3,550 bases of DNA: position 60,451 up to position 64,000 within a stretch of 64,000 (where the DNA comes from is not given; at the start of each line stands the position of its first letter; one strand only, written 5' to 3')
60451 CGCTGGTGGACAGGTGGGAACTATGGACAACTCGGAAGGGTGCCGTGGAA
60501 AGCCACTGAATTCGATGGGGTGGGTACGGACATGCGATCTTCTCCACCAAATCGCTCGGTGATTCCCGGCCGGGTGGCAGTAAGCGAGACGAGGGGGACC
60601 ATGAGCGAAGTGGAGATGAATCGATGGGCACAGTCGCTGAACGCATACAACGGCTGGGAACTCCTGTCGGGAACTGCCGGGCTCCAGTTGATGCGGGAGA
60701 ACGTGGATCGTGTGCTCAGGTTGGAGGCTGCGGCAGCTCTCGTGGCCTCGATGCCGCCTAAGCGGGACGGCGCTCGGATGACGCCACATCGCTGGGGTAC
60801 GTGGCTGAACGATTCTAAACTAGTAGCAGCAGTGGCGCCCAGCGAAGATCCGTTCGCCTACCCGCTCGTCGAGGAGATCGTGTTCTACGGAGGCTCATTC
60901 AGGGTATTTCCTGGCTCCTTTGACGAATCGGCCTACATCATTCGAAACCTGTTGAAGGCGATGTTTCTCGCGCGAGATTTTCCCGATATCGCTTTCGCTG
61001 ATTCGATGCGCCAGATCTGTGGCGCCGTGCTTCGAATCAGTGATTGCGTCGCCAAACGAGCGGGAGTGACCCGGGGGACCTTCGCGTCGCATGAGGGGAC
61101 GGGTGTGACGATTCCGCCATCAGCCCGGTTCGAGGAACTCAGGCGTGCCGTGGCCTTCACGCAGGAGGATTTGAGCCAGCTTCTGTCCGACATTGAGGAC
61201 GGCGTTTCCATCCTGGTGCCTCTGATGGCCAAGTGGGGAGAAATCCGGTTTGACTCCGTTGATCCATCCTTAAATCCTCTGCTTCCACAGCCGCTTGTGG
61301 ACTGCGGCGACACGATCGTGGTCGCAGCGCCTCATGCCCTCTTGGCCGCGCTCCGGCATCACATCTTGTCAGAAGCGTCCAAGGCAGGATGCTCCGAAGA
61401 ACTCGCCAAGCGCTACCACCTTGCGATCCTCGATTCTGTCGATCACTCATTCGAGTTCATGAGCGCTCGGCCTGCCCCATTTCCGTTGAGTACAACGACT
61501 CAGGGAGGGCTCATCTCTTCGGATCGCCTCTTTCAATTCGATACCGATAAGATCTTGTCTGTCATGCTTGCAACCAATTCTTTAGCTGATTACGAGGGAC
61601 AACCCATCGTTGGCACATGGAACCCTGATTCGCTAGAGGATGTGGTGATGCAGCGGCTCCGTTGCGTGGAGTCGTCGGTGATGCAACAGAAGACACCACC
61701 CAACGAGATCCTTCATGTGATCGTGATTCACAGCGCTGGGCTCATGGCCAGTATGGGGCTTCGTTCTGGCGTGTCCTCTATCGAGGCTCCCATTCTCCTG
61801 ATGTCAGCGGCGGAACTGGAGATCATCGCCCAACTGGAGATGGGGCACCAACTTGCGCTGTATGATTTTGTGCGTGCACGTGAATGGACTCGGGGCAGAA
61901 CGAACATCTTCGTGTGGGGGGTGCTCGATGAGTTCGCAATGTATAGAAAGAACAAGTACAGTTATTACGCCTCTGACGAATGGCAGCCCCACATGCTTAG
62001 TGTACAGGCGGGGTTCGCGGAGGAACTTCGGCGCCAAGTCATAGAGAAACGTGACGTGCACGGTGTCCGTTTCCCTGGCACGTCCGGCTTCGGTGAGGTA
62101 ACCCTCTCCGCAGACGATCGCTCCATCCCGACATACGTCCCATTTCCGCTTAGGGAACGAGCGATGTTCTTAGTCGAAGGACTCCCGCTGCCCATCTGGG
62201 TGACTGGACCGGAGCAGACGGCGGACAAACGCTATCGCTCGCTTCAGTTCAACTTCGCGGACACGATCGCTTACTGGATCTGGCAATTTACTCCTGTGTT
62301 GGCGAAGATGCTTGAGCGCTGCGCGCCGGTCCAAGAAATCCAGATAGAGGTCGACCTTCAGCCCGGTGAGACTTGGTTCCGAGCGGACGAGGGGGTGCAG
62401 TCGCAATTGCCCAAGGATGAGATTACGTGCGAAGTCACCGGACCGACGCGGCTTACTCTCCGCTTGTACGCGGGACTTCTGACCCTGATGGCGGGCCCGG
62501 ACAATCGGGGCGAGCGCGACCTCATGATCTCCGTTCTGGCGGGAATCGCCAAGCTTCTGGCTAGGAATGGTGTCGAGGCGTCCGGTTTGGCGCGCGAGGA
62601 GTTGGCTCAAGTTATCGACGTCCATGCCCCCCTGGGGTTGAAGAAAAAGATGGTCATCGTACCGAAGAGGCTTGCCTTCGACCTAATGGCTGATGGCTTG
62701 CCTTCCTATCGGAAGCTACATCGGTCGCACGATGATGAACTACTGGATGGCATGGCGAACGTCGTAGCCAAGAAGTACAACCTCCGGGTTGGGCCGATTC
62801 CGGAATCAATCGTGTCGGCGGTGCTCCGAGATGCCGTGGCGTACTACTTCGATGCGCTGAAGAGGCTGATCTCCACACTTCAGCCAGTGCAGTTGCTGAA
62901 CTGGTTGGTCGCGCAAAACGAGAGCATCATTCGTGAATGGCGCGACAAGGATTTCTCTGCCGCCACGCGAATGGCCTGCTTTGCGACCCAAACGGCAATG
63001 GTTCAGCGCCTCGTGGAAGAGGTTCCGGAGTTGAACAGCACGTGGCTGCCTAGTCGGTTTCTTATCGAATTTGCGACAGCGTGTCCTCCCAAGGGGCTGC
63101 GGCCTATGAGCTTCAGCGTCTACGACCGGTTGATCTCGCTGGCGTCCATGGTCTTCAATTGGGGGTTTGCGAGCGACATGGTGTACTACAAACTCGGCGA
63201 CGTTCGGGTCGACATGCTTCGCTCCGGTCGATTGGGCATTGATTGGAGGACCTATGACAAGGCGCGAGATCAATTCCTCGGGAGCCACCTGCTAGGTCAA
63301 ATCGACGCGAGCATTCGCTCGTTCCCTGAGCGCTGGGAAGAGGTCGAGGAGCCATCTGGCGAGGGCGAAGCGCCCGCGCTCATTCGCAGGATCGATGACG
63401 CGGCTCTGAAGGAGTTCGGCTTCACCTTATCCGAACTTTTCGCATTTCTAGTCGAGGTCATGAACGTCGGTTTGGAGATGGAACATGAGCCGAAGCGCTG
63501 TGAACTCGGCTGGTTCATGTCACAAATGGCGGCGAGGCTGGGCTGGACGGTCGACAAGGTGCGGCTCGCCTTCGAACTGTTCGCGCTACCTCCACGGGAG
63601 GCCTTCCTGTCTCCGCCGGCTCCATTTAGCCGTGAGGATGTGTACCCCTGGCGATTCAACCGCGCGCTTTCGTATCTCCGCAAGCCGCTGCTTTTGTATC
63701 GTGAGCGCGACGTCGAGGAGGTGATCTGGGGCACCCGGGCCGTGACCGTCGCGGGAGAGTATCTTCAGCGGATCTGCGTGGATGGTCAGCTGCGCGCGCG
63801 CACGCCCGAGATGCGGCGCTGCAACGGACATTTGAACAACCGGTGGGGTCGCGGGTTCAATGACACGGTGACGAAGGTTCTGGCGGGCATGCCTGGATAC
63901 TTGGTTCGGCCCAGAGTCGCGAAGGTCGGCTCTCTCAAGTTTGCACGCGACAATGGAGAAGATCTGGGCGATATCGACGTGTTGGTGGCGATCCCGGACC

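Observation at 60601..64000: Open-ended ORF of over 3.39 kb missing from the supplied ORF track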

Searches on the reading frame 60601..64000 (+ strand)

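Call 6: search_protein_families(library=pfam, proteins=[window:60601-64000:+], max_evalue=1)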
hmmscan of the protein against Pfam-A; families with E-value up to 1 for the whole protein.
window:60601-64000:+ (1133 aa): 0 families

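Call 7: search_protein_families(library=padloc, proteins=[window:60601-64000:+], max_evalue=1)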
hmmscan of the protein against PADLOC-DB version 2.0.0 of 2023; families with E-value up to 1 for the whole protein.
window:60601-64000:+ (1133 aa): 1 family
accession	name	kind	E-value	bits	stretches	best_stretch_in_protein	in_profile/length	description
PDLC02221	Upx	-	3e-30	102.4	2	738-1129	764-1163/1271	-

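Call 8: search_protein_families(library=ncbifam, proteins=[window:60601-64000:+], max_evalue=1)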
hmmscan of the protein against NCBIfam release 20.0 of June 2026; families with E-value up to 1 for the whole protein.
window:60601-64000:+ (1133 aa): 1 family
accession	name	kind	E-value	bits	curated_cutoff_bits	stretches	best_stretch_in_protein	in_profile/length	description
NF042954.1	Upx_antiphage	equivalog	1.6e-36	125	1900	2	540-1132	556-1139/1240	anti-phage protein Upx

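Call 9: find_homologous_proteins(query=window:60601-64000:+)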
Query window:60601-64000:+ (1133 aa): 5 proteins with E <= 0.001 among 8000 candidates.
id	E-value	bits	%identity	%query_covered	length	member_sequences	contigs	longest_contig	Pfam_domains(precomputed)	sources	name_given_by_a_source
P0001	0.0e+0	2596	100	100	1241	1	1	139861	PF28173.1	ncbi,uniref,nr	ncbi:hypothetical protein [Hyalangium gracile]|uniref:hypothetical protein n=1 Tax=Hyalangium gracil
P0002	0.0e+0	1304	79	65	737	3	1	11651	PF28173.1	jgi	-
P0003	0.0e+0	1298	52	100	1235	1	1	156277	PF28173.1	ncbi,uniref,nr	ncbi:hypothetical protein [Myxococcus fulvus]|uniref:hypothetical protein n=1 Tax=Myxococcus fulvus 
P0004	3.1e-185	636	34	99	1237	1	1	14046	PF28173.1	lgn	-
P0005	4.7e-183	629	33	99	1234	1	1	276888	PF28173.1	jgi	jgi:hypothetical protein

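Call 10: search_solved_structures(query=window:60601-64000:+, max_evalue=1)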
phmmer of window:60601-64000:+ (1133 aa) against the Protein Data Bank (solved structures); distinct sequences matched with E-value up to 1: 1.
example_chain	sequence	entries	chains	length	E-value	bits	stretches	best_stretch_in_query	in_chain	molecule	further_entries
9wuf_A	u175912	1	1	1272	1.9e-17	65.8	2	770-1128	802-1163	Restriction endonuclease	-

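Call 23: list_cluster_members(proteins=[P0001, P0003])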
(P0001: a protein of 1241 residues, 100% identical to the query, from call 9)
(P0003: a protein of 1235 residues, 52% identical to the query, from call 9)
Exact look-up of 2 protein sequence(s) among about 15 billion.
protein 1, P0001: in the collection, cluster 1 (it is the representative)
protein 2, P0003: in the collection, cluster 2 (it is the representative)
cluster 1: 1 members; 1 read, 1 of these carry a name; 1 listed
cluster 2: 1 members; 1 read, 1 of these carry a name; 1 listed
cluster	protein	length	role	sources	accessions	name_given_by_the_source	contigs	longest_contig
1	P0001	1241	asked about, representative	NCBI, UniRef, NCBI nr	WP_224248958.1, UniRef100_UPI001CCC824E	hypothetical protein [Hyalangium gracile] | hypothetical protein n=1 Tax=Hyalangium gracile TaxID=394092 RepID=UPI001CCC824E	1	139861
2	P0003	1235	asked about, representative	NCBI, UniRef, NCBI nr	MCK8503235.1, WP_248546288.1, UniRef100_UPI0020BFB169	hypothetical protein [Myxococcus fulvus] | hypothetical protein n=1 Tax=Myxococcus fulvus TaxID=33 RepID=UPI0020BFB169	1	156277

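Call 26: find_encoding_contigs(protein=P0001, flank=10000, max_places=3)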
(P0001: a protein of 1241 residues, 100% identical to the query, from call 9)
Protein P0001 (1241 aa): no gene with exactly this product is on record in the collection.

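Call 30: search_solved_structures(query=A1, max_evalue=1, show_alignments=1)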
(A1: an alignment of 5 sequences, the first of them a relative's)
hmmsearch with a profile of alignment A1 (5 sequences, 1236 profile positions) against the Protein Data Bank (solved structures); distinct sequences matched with E-value up to 1: 1.
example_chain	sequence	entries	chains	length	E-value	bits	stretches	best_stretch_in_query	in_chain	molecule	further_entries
9wuf_A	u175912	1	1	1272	2.6e-49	171.2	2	736-1189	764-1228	Restriction endonuclease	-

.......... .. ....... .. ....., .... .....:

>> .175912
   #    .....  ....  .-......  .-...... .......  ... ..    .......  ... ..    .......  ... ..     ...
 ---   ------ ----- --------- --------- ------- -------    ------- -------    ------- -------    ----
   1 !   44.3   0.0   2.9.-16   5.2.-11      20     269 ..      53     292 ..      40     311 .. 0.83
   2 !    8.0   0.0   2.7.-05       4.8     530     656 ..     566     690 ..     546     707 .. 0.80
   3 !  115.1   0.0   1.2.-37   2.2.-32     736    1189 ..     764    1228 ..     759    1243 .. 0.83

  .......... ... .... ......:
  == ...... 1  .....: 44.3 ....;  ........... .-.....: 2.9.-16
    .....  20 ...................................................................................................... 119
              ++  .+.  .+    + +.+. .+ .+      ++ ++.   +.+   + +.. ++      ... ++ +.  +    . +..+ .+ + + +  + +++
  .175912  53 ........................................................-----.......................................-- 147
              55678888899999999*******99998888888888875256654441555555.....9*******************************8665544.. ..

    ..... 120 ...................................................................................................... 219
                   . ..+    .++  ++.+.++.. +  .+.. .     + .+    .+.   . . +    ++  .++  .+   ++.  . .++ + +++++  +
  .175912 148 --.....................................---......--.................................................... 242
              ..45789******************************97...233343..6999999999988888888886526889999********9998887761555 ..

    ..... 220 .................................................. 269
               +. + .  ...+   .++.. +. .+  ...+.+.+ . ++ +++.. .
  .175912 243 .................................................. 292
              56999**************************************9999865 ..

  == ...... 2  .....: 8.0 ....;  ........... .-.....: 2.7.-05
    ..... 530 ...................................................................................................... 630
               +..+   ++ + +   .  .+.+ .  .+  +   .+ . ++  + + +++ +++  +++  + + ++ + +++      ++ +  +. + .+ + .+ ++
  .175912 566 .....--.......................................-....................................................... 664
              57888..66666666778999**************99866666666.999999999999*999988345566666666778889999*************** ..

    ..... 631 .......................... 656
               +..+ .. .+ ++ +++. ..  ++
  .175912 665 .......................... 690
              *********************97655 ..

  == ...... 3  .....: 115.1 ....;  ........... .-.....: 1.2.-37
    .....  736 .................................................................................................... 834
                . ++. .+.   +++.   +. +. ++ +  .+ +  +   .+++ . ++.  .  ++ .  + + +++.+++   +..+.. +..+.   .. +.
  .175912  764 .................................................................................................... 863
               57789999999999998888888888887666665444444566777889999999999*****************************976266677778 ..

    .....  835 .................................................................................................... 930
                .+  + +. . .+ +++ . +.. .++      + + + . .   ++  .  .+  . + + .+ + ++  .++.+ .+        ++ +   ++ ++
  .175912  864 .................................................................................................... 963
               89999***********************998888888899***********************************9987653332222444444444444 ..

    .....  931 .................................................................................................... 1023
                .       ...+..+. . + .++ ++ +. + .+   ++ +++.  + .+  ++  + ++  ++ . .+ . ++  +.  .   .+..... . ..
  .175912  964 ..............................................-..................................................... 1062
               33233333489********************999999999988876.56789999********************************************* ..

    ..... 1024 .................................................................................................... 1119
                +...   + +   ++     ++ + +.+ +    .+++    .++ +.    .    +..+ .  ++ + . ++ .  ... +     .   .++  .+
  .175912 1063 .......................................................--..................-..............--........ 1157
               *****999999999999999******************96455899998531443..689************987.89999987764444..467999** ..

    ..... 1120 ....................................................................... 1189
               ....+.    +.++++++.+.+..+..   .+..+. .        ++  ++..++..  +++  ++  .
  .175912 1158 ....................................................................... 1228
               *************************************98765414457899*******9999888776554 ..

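Call 31: find_homologous_proteins(query=A1, max_evalue=0.00001)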
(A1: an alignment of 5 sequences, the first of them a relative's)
Query A1 (5 sequences) (1241 aa, profile of the alignment): 5 proteins with E <= 0.00001 among 8000 candidates.
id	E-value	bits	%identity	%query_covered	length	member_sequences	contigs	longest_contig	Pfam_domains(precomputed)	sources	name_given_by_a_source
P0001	0.0e+0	2156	100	100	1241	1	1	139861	PF28173.1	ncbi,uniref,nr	ncbi:hypothetical protein [Hyalangium gracile]|uniref:hypothetical protein n=1 Tax=Hyalangium gracil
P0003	0.0e+0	2085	52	100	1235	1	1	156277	PF28173.1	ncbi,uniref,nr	ncbi:hypothetical protein [Myxococcus fulvus]|uniref:hypothetical protein n=1 Tax=Myxococcus fulvus 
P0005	0.0e+0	1962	33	99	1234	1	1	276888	PF28173.1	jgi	jgi:hypothetical protein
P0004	0.0e+0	1958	33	98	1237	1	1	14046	PF28173.1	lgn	-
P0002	0.0e+0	1282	79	59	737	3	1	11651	PF28173.1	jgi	-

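Call 38: find_related_loci(query=A1, collection=genome_contigs, flank=10000)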
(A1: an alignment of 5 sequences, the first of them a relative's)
Query A1 (1241 aa) in genome_contigs; peptide patterns used: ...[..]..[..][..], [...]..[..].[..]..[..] (x = any residue, [..] = any of these).
82 stretches matched a pattern; 37 encode a relative of the query (tblastn E <= 1e-3); 37 distinct loci.
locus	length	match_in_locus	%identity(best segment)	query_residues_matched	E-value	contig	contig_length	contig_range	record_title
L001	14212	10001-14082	79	1-833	0e+0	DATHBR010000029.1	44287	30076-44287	MAG TPA_asm: Myxococcaceae bacterium isolate SMAG_U10721 k141_206281, whole genome shotgun sequence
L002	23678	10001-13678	36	12-1236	0e+0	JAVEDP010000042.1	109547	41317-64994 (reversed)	MAG: Pyrinomonadaceae bacterium isolate BP_18 scaffold_1643675, whole genome shotgun sequence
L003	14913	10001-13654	35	13-1236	0e+0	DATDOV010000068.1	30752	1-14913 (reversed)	MAG TPA_asm: Blastocatellia bacterium isolate SMAG_U7903 k141_3845796, whole genome shotgun sequence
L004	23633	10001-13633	33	13-1234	0e+0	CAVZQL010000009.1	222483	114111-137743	MAG: uncultured Acidobacteriota bacterium isolate MFD05705.bin.1.234 genome assembly, contig: contig_56450, whole genome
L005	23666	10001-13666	33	2-1236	0e+0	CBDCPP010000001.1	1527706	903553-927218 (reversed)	MAG: Dehalococcoidia bacterium isolate ce4ed754-9089-45ac-9df7-8ad5b357a940 genome assembly, contig: contig_1, whole gen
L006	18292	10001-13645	32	13-1241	0e+0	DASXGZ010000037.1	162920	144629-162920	MAG TPA_asm: Candidatus Angelobacter sp. isolate SMAG_U5179 k141_674899, whole genome shotgun sequence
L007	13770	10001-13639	32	12-1241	0e+0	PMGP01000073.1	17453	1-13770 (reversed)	MAG: Acidobacteriaceae bacterium isolate bog_321 73.20120600_S2D.28_contig_1592, whole genome shotgun sequence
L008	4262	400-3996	32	11-1225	0e+0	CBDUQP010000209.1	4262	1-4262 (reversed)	MAG TPA_asm: uncultured Phycisphaerales bacterium isolate SRR22302365_binner12_Refined_55 genome assembly, contig: ERZ25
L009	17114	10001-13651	31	4-1234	7e-175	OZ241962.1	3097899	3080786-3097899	MAG: Dehalococcoidia bacterium isolate 3270897d-fe61-4464-a15a-05fd473d2b13 genome assembly, chromosome: 1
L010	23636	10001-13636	32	10-1236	3e-174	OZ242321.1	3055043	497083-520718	MAG: Tepidiformaceae bacterium isolate 949ddbba-843b-4032-93c1-215a6ae00154 genome assembly, chromosome: 1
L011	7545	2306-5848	32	45-1241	5e-170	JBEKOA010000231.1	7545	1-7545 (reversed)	MAG: Terracidiphilus sp. isolate SPRUCE 42 SPRUCE_42_231, whole genome shotgun sequence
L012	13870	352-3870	29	40-1236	1e-166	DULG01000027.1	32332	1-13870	MAG TPA_asm: Clostridia bacterium isolate AS04akNAM_103 11994_AS04, whole genome shotgun sequence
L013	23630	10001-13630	33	12-1236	2e-167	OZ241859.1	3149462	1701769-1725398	MAG: Tepidiformaceae bacterium isolate 61b899a4-e100-41bc-a9d1-12f25bf3ef07 genome assembly, chromosome: 1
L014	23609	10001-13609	30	4-1235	2e-141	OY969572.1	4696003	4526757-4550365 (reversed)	MAG: uncultured Solirubrobacteraceae bacterium isolate MFD00731.bin.c.2 genome assembly, chromosome: 1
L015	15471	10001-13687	30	11-1238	8e-169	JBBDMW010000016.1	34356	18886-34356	MAG: Dehalococcoidia bacterium isolate LejiaB_60_20 Lejia_B_1524_length_34356_cov_11, whole genome shotgun sequence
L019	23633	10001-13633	33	16-1241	0e+0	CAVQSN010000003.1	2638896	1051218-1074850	MAG: uncultured Acidobacteriaceae bacterium isolate MFD00082.bin.1.166 genome assembly, contig: contig_305, whole genome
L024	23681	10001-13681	34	3-1241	0e+0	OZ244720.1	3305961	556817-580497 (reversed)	MAG: Dehalococcoidia bacterium isolate 9e3a45bd-a01b-43fc-9133-5d91322e70de genome assembly, chromosome: 1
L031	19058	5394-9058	28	11-1240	6e-105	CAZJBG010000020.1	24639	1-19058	MAG TPA_asm: uncultured bacterium isolate binchicken_co85_10 genome assembly, contig: NODE_1184_length_24639_cov_13.5635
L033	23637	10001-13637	32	12-1241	3e-131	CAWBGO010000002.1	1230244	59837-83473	MAG: Terriglobales bacterium isolate MFD06714.bin.2.40 genome assembly, contig: contig_12192, whole genome shotgun seque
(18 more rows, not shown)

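Call 42: find_encoding_contigs(protein=P0003, flank=10000, max_places=3)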
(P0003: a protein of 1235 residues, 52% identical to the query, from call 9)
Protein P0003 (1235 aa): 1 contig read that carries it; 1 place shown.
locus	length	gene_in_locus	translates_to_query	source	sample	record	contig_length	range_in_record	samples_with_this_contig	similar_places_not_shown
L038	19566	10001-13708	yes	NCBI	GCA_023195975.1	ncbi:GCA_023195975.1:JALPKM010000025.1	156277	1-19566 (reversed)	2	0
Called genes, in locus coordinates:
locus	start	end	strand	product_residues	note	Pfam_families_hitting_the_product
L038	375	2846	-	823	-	PF11398:DUF2813 (faint), PF13175:AAA_15, PF13476:AAA_23 (weak), PF13175:AAA_15, PF13304:AAA_21, PF20469:OLD-like_TOPRIM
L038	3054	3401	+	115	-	-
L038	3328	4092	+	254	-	PF12728:HTH_17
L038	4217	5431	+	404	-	-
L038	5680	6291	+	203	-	-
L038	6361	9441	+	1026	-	-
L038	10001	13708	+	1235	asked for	PF28173:Upx-like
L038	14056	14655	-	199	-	-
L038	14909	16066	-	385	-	-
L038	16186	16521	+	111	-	-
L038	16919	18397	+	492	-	PF13005:zf-IS66, PF03050:DDE_Tnp_IS66, PF13817:DDE_Tnp_IS66_C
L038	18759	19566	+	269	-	PF00665:rve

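Call 51: search_protein_representatives(protein=window:60601-64000:+)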
Query: 1133 residues. Proteins with E-value up to 0.001 (for the whole library): 2014; up to 1e-10: 1505; up to 1e-30: 900. The best 150 are listed.
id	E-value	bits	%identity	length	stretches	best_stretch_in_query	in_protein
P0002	0.0e+00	1303.9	79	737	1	102-833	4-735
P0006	5.9e-241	819.3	40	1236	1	5-1132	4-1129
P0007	5.2e-221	753.2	37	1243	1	10-1129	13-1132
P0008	1.4e-219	748.4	37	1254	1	10-1130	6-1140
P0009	7.9e-219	746.0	36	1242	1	7-1132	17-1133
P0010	2.4e-214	731.1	37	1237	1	4-1132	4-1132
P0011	7.1e-212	723.0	36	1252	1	10-1133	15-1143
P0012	7.2e-212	723.0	36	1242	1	13-1130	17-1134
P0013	7.1e-210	716.3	38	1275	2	158-1130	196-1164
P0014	1.0e-208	712.5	38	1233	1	20-1130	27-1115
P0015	1.8e-206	705.1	37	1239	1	10-1132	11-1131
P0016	2.0e-204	698.3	34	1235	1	15-1130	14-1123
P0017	2.2e-204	698.2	36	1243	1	10-1132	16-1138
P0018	3.6e-203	694.1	37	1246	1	7-1130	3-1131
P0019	5.2e-201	687.0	37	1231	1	8-1132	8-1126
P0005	1.5e-183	629.2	33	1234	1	10-1130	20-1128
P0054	3.9e-181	621.2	35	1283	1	11-1133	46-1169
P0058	7.6e-179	613.6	36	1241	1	5-1132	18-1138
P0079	5.3e-171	587.6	34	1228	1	20-1132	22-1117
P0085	1.9e-168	579.2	33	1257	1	10-1133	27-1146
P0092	3.6e-165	568.3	31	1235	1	7-1132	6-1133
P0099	7.8e-162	557.3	31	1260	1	11-1133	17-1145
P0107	1.0e-155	537.0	30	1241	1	10-1132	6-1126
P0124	3.0e-144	499.0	30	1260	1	6-1112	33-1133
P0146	1.0e-136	474.1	38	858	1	401-1133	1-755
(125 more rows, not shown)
